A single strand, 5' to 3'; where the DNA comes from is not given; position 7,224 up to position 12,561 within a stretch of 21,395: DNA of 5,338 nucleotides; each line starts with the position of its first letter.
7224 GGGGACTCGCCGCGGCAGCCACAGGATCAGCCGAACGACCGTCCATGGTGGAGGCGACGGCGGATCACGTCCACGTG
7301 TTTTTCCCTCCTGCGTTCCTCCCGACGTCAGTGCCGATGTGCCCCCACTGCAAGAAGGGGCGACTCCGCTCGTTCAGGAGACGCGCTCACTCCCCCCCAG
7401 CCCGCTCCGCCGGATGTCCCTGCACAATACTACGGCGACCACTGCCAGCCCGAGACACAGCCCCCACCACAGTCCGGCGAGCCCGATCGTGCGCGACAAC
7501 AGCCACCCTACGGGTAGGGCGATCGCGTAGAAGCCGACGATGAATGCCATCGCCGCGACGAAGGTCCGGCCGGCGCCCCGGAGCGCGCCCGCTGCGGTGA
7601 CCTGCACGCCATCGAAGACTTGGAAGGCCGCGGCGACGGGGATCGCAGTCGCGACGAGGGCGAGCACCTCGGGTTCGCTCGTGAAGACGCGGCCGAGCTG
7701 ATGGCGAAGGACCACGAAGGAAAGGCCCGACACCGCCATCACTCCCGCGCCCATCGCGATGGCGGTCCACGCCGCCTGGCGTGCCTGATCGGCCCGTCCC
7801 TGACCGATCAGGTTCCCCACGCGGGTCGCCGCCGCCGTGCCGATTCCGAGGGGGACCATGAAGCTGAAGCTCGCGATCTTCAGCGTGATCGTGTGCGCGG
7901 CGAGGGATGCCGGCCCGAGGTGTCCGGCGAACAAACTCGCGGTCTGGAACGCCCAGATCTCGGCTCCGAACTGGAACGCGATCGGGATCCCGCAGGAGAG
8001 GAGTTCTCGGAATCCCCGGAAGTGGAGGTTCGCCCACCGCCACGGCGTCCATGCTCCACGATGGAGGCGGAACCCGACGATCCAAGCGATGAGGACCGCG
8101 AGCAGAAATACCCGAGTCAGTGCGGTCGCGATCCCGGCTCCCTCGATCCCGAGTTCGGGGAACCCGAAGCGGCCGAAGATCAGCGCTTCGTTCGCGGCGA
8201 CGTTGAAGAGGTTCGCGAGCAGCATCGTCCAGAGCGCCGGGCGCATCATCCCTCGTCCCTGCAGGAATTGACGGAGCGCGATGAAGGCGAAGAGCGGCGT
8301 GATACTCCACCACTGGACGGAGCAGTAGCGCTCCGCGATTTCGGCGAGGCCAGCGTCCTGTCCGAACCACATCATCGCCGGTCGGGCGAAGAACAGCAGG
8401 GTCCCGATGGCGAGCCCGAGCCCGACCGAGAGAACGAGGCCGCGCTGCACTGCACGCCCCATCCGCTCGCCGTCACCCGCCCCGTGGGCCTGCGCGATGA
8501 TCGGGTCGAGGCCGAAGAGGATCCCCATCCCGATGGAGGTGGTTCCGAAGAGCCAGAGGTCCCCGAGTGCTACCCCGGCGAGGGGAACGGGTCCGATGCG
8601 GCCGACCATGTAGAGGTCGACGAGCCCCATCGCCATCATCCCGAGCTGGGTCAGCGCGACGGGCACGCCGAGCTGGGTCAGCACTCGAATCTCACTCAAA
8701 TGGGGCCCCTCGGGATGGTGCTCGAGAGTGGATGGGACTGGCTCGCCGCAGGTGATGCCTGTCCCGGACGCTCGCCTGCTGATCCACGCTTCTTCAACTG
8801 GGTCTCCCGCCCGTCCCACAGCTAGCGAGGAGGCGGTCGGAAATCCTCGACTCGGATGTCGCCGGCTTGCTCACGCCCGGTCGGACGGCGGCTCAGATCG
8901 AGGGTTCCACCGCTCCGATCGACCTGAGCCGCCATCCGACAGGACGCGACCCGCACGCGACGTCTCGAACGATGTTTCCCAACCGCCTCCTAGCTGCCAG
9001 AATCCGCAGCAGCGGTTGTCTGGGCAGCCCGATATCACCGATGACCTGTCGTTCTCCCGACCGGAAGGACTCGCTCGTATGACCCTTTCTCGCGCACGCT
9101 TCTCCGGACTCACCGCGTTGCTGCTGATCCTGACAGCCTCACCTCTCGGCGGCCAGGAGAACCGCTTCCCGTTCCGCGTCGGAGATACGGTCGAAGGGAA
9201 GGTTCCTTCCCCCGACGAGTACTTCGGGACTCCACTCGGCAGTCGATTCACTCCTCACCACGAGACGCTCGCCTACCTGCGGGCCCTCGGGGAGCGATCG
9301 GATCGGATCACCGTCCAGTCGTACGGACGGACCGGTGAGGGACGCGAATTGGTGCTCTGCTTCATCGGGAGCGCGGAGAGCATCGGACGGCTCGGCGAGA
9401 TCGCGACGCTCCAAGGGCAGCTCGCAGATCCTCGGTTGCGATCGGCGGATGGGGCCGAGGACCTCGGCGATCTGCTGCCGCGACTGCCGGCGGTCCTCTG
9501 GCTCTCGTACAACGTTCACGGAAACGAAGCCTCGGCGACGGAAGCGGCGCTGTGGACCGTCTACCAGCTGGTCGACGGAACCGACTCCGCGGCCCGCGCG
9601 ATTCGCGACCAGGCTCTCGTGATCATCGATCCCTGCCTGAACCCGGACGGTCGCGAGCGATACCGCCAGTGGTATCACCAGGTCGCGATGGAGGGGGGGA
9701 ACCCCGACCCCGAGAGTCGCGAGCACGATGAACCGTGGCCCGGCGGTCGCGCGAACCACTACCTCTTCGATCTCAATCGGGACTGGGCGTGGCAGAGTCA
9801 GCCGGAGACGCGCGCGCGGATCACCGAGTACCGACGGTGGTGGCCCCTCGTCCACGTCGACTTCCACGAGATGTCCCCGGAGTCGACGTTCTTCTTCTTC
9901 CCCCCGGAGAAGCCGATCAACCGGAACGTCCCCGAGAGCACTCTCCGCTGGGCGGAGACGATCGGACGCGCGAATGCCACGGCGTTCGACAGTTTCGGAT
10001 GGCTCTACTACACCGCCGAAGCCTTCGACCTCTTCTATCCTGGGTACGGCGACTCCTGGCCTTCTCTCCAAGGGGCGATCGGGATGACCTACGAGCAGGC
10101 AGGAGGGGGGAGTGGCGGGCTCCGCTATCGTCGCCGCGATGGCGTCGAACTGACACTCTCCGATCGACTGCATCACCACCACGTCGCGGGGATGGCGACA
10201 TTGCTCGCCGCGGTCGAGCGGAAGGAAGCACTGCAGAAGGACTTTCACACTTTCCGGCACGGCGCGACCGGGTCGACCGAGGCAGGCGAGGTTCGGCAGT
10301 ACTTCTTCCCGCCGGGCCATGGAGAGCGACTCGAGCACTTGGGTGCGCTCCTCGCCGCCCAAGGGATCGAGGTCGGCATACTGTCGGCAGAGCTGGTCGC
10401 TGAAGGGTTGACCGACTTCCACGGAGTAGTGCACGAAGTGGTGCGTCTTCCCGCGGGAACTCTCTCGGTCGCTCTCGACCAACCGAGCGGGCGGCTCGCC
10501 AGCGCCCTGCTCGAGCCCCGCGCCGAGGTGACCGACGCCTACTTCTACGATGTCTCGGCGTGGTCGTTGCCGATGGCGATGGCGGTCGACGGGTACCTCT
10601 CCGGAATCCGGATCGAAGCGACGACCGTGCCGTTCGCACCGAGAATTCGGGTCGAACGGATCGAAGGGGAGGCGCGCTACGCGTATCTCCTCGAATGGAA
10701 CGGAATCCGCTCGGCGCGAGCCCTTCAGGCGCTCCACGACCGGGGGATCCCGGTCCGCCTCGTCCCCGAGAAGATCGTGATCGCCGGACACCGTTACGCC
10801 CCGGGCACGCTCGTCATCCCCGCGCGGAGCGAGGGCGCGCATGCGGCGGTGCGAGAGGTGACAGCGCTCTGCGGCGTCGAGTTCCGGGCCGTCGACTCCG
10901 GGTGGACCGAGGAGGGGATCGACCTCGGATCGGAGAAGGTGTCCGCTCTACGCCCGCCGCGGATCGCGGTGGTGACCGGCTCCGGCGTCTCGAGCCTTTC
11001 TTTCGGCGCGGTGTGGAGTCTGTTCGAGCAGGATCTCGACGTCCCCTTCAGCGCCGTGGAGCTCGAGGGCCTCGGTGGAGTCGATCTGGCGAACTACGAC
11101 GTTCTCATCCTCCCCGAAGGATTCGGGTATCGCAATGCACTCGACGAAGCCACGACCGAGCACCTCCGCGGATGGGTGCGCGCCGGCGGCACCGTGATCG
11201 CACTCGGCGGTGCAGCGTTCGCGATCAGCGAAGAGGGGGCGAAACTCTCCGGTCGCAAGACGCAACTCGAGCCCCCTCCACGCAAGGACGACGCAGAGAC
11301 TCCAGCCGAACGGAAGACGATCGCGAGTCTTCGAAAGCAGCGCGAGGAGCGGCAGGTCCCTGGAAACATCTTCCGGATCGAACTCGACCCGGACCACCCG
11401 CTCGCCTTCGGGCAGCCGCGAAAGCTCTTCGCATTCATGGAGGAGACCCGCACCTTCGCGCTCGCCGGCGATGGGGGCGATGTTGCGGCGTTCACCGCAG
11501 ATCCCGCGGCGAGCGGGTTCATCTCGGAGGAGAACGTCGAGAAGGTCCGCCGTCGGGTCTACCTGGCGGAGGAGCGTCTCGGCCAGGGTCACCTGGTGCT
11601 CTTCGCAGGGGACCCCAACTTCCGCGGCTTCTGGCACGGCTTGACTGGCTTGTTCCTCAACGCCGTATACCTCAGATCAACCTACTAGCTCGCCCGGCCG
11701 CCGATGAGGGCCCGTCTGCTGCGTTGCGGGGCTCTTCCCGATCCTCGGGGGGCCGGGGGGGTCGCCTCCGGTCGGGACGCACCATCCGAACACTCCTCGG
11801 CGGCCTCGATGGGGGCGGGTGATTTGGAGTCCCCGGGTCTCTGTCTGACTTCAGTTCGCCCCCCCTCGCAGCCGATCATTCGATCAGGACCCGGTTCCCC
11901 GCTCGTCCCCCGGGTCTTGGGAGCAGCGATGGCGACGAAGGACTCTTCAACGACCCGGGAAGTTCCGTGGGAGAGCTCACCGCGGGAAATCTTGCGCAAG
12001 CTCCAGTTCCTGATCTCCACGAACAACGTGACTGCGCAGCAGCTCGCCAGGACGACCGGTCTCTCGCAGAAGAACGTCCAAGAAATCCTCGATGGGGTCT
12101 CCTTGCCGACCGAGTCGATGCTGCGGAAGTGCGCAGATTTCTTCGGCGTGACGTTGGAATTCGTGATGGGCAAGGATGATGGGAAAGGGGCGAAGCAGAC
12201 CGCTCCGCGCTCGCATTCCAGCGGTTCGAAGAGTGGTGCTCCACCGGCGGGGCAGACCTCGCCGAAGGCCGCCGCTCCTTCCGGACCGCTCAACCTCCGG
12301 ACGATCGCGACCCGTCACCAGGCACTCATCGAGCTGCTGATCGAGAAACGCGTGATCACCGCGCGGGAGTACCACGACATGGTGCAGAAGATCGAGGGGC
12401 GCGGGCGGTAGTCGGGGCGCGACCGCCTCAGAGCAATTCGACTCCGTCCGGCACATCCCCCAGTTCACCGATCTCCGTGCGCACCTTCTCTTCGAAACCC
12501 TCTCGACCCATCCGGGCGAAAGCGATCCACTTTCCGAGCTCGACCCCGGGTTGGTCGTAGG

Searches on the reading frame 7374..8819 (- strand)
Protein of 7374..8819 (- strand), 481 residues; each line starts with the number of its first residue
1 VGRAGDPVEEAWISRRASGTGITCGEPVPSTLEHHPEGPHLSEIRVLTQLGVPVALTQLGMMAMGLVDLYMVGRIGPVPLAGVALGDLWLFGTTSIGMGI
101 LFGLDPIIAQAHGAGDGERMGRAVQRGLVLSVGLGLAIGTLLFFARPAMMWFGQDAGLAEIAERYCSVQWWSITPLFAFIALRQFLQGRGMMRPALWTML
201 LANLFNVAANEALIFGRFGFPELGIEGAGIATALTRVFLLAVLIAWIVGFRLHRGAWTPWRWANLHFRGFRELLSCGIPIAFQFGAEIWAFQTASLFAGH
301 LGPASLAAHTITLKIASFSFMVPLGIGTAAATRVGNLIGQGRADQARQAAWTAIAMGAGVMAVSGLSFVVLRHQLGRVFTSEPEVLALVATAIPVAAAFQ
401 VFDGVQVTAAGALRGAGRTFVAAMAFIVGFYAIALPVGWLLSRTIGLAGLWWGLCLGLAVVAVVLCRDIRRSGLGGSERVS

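Call 53: search_protein_families(library=pfam, proteins=[window:7374-8819:-])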
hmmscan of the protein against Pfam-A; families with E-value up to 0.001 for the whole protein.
window:7374-8819:- (481 aa): 1 family
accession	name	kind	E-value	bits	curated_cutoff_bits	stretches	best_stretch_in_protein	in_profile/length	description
PF01554.23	MatE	-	8.9e-63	211.2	24.9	2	279-440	1-161/161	MatE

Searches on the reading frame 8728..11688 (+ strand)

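Call 53: search_protein_families(library=pfam, proteins=[window:8728-11688:+])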
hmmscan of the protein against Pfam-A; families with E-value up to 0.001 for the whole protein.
window:8728-11688:+ (986 aa): 1 family
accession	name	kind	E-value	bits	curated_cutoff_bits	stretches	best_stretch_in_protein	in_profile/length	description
PF00246.29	Peptidase_M14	-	1.9e-17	64.2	21.6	1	181-357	2-137/286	Zinc carboxypeptidase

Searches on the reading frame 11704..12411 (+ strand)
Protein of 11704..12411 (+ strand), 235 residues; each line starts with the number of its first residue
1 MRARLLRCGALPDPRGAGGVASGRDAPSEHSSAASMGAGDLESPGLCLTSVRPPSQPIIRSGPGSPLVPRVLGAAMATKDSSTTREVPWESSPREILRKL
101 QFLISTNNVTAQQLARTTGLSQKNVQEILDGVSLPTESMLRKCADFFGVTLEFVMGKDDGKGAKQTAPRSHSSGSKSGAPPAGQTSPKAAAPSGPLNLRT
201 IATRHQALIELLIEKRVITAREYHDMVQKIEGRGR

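Call 8: search_protein_families(library=pfam, proteins=[window:11704-12411:+])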
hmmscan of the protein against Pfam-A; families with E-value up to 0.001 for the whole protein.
window:11704-12411:+ (235 aa): 3 families
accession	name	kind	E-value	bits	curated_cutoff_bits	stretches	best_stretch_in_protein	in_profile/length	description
PF01381.28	HTH_3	-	2.4e-06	27.9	23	1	108-153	9-54/55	Helix-turn-helix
PF12844.13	HTH_19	-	1.1e-05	25.7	30.2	1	99-152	3-56/64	Helix-turn-helix domain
PF13560.12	HTH_31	-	0.00012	22.7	27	1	108-150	14-57/64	Helix-turn-helix domain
